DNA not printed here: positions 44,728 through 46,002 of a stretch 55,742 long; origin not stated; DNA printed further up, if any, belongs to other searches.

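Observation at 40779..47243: Sigma-54-driven YedE / DsrE / TusA sulfur-relay island extended by a secreted double-DUF302 protein and a FadL-type outer-membrane channel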

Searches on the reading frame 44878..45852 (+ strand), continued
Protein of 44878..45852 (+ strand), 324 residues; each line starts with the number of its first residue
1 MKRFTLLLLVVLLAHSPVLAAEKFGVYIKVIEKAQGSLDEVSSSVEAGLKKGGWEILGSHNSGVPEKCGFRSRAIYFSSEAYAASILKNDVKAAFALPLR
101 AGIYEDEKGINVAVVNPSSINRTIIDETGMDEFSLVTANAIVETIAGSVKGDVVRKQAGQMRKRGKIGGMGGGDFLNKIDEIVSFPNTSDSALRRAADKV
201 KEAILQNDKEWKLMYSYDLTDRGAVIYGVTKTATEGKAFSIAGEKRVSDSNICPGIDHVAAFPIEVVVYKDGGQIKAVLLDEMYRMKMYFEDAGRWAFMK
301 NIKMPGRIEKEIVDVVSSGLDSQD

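Call 101: search_protein_representatives(alignment_id=A2)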
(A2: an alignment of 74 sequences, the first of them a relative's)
Query: 74 sequences, 323 profile positions. Proteins with E-value up to 0.001 (for the whole library): 250; up to 1e-10: 137; up to 1e-30: 64. The best 150 are listed.
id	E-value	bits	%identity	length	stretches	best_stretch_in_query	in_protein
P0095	2.5e-151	519.6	-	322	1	1-322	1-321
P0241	1.1e-122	425.6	-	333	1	1-321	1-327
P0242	5.9e-114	396.8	-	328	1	1-322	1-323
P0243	1.2e-102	359.7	-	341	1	20-316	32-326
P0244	3.6e-88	312.1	-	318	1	8-317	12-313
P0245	8.8e-88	310.8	-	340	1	14-321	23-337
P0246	8.3e-84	297.8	-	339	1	19-321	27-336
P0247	1.2e-80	287.4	-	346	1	10-319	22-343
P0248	1.5e-76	273.9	-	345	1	6-319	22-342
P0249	2.1e-75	270.1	-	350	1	8-321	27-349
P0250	2.5e-75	269.9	-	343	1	10-319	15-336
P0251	4.9e-75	268.9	-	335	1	19-316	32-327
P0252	2.0e-74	266.9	-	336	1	6-318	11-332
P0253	4.2e-71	256.0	-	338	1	9-321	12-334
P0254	1.9e-69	250.6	-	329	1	1-318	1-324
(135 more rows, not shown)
